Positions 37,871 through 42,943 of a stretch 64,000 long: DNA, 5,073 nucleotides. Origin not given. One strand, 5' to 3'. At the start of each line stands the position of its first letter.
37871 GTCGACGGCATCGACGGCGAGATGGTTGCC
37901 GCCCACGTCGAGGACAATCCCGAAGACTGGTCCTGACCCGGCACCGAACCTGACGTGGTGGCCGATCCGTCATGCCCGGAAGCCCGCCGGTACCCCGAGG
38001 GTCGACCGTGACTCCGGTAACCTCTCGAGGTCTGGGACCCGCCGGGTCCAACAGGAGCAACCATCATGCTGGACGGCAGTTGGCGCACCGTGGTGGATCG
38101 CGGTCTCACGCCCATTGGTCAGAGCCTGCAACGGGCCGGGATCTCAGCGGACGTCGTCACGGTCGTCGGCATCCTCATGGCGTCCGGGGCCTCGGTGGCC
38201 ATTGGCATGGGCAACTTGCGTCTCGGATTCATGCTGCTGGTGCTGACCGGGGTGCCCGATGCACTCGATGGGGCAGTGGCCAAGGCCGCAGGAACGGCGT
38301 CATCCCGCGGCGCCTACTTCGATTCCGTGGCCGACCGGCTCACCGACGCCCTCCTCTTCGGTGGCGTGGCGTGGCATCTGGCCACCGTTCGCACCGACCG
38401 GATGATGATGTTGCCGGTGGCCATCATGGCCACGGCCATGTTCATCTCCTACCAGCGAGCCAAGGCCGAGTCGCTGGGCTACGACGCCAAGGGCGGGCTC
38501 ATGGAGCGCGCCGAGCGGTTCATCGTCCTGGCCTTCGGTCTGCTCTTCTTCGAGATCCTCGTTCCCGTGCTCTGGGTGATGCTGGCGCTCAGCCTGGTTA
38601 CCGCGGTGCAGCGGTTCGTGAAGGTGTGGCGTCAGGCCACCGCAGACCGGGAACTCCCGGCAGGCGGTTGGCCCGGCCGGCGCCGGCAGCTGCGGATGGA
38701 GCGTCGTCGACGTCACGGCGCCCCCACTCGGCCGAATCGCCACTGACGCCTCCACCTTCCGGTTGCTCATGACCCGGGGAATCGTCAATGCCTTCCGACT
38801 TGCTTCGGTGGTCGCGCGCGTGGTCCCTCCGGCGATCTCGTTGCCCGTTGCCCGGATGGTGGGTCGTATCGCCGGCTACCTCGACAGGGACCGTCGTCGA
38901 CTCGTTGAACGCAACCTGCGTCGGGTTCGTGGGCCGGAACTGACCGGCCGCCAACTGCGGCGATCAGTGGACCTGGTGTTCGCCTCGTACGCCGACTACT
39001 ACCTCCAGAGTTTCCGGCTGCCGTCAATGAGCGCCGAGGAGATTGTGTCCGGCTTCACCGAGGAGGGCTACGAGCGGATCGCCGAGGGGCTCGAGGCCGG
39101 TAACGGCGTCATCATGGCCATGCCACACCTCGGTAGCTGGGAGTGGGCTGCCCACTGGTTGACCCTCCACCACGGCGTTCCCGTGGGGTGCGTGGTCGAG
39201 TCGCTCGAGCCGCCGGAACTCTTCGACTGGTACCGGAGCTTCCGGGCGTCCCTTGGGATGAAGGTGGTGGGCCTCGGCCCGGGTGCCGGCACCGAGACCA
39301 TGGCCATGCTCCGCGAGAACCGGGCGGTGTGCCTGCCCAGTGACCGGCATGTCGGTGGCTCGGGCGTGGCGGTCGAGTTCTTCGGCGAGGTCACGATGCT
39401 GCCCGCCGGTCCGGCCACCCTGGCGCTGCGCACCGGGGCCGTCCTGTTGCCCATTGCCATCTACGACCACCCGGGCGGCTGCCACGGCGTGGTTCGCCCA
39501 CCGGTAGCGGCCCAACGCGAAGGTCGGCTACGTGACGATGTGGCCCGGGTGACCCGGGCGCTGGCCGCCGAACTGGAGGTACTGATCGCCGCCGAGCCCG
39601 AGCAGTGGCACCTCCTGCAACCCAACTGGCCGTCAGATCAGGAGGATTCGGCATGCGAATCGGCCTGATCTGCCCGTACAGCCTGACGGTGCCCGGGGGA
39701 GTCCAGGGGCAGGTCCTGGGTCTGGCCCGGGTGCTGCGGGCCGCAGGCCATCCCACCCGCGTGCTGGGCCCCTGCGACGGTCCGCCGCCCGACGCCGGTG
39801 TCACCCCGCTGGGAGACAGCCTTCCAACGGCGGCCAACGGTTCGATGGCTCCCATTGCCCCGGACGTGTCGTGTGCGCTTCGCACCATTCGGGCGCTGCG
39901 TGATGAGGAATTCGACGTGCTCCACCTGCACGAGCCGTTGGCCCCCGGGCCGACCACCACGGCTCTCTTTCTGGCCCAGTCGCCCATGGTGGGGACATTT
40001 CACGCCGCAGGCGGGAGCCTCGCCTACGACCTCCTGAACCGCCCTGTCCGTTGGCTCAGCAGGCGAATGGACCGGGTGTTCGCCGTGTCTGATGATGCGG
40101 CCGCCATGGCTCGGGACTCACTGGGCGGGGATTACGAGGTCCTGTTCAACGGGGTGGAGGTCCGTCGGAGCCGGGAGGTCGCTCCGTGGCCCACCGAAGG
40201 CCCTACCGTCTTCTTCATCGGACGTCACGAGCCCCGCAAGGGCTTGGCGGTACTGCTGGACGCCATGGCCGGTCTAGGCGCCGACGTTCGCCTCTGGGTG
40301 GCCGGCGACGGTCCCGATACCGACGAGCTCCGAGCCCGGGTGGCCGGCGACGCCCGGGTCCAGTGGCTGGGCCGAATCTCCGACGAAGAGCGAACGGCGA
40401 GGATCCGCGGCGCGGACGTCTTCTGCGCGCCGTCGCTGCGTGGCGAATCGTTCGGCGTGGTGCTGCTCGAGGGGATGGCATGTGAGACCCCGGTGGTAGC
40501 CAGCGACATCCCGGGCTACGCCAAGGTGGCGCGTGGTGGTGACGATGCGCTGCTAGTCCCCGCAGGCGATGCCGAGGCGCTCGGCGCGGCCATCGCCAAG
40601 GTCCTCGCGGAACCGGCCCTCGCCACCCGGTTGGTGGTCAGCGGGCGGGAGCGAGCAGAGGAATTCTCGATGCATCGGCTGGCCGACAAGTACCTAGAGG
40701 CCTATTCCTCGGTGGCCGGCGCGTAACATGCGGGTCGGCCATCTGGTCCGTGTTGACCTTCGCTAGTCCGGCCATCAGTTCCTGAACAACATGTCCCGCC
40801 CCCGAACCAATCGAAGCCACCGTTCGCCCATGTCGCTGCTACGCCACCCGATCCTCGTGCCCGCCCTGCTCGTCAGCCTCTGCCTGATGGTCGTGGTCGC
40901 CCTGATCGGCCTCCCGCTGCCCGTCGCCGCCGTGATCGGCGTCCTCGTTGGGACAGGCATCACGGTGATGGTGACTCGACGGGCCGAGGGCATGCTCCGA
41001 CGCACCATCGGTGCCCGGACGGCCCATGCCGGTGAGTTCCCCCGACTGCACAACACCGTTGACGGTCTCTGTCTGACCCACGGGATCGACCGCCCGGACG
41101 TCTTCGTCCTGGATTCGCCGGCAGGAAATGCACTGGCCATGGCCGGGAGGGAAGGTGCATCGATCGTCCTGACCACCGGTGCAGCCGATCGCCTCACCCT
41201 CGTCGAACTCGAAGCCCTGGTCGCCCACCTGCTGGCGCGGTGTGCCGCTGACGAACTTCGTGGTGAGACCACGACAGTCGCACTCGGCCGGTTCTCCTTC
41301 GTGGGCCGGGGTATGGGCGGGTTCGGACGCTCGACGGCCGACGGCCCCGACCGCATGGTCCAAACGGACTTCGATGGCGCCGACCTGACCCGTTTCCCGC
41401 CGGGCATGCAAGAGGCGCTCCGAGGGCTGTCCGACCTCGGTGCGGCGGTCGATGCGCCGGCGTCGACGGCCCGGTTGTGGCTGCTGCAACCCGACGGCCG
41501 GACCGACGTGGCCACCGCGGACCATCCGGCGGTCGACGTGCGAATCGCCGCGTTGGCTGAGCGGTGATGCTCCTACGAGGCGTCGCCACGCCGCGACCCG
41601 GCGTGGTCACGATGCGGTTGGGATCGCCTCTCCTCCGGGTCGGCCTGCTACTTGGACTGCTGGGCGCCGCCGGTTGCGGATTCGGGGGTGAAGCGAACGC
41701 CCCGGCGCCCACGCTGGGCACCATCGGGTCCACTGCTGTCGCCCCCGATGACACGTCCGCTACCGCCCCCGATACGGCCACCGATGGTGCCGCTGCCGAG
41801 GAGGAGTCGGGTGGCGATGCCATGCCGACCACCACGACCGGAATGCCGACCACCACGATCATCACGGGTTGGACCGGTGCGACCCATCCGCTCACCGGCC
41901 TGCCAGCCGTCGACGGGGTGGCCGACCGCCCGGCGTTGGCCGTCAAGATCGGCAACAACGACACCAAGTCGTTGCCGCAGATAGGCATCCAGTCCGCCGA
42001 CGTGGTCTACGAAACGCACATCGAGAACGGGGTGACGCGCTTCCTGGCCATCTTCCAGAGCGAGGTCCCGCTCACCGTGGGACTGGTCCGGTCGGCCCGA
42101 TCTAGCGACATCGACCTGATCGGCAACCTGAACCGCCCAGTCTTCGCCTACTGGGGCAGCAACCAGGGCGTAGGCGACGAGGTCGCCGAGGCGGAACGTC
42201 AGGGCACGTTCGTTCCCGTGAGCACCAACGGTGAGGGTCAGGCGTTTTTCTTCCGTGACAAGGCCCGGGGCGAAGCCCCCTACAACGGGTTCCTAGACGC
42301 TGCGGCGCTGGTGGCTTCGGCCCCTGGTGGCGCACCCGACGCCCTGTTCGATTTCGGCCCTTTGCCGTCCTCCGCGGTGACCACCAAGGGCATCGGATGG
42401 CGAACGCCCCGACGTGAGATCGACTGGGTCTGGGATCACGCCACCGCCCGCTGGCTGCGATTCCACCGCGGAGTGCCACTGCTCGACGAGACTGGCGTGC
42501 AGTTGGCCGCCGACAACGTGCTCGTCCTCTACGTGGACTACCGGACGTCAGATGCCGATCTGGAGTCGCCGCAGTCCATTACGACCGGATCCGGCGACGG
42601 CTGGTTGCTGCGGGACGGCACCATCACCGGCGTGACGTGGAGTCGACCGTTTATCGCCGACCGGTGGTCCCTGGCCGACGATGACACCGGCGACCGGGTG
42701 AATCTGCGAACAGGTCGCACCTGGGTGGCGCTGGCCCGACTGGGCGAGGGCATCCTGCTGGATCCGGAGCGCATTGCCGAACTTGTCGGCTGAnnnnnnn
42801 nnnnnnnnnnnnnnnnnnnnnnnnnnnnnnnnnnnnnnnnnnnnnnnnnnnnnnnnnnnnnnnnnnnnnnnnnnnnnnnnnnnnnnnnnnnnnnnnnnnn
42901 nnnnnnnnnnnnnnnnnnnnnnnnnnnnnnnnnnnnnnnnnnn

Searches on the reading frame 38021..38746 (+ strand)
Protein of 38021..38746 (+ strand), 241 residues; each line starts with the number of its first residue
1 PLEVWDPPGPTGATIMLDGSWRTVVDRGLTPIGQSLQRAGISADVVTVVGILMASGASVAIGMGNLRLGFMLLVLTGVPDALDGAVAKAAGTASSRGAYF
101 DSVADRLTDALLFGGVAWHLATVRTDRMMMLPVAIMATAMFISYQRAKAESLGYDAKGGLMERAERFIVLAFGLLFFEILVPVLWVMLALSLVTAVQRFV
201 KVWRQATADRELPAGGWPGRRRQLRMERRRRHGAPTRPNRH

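Call 69: search_protein_families(library=pfam, proteins=[window:38021-38746:+], max_evalue=0.000001)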
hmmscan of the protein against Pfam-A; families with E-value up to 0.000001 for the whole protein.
window:38021-38746:+ (241 aa): 1 family
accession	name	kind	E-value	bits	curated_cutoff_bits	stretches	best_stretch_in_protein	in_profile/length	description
PF01066.26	CDP-OH_P_transf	-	1.2e-08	35.9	22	1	43-195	4-150/152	CDP-alcohol phosphatidyltransferase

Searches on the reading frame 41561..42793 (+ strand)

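Call 69: search_protein_families(library=pfam, proteins=[window:41561-42793:+], max_evalue=0.000001)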
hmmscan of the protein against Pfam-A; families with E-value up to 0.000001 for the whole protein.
window:41561-42793:+ (410 aa): 2 families
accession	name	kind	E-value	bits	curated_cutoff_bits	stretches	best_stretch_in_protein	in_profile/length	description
PF11258.13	DUF3048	-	1.2e-28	100.6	25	1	111-253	1-141/148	Protein of unknown function (DUF3048) N-terminal domain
PF17479.7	DUF3048_C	-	8.5e-21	74.9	25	1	285-389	8-114/114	Protein of unknown function (DUF3048) C-terminal domain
